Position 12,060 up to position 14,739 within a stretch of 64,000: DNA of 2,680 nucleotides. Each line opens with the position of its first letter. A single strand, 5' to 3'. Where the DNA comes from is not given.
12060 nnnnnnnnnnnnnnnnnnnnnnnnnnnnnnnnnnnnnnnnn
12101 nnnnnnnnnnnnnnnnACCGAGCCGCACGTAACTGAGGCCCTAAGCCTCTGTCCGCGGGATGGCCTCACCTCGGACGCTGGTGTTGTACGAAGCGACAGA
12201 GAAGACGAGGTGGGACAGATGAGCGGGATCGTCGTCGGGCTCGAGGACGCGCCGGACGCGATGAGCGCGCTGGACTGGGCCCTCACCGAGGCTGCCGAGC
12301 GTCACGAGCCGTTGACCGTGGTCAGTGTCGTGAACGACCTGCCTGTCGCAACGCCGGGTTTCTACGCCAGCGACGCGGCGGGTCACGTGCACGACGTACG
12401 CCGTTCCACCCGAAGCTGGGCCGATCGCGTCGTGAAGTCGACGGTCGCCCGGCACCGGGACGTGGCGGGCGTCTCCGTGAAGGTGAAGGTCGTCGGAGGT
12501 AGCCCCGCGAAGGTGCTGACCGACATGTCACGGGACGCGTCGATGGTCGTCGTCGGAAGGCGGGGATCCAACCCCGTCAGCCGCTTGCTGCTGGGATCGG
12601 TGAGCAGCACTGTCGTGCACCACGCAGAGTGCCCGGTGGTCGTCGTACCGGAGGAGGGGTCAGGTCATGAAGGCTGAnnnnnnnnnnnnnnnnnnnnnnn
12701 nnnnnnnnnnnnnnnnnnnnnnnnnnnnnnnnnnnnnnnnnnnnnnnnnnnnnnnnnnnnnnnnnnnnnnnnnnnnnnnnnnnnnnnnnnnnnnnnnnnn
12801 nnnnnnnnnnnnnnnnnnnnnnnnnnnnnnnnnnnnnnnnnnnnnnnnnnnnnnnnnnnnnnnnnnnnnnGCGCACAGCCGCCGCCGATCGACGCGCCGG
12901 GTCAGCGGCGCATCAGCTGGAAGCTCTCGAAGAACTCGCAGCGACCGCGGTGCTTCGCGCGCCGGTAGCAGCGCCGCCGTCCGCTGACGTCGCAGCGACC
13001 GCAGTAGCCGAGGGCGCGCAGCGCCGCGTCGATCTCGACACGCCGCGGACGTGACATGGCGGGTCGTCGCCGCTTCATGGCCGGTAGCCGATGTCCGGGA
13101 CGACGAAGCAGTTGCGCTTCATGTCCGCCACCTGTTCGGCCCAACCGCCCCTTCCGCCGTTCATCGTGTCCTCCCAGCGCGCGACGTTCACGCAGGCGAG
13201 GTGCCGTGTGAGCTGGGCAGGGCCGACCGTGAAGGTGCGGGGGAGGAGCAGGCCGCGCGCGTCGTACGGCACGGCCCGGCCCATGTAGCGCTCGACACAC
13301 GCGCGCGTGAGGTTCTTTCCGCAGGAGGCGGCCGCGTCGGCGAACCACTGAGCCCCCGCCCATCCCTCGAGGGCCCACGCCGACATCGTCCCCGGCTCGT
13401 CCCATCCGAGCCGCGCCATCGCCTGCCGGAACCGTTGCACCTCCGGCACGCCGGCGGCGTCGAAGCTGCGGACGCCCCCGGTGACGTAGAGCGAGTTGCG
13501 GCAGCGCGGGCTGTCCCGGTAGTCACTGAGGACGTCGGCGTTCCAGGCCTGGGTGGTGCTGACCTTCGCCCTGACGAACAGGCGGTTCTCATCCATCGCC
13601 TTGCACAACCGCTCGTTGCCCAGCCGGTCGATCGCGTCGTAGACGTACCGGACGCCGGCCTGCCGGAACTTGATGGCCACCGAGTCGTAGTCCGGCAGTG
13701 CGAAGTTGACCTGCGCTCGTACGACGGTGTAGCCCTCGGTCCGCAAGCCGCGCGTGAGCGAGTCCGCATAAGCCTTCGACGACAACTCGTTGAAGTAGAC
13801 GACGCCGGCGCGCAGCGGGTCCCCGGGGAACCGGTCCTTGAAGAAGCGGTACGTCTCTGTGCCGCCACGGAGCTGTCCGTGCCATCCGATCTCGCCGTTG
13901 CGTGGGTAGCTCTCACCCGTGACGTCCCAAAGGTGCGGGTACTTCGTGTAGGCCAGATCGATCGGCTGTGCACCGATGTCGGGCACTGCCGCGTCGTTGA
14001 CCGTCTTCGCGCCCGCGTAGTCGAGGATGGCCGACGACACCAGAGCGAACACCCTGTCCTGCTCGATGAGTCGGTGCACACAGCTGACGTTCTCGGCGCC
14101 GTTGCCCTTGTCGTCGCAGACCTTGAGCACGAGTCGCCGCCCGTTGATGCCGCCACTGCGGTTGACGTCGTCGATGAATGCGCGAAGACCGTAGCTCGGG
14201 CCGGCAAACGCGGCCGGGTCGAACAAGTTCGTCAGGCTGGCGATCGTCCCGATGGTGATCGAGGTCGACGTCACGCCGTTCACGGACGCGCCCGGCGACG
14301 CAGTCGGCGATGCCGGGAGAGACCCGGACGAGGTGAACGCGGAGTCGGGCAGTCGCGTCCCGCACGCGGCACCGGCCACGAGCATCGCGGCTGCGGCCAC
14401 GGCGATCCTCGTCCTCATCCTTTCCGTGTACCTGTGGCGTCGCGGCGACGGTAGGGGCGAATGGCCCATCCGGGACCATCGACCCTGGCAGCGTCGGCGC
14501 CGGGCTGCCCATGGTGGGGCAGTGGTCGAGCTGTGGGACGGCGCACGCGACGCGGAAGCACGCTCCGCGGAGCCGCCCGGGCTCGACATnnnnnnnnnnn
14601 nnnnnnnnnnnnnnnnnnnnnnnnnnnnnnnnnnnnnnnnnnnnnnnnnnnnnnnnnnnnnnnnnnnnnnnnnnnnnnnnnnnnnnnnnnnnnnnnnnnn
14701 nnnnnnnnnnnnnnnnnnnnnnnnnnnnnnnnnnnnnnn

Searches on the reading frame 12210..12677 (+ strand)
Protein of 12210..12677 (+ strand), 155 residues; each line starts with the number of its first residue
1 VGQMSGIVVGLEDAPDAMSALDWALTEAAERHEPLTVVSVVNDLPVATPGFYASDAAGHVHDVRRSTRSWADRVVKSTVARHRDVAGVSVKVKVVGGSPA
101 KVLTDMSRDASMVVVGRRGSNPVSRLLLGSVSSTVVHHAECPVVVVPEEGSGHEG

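Call 21: search_protein_families(library=pfam, proteins=[window:12210-12677:+], max_evalue=0.001)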
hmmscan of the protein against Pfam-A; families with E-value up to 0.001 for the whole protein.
window:12210-12677:+ (155 aa): 1 family
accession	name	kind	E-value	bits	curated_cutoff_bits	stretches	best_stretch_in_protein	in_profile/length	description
PF00582.32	Usp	-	1.8e-26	93.8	24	1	7-147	5-141/141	Universal stress protein family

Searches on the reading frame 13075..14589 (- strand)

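Call 21: search_protein_families(library=pfam, proteins=[window:13075-14589:-], max_evalue=0.001)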
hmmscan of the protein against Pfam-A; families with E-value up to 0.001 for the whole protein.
window:13075-14589:- (504 aa): 1 family
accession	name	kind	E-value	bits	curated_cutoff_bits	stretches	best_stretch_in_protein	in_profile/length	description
PF13458.12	Peripla_BP_6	-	1.5e-32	114.1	31.7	1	111-473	2-339/343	Periplasmic binding protein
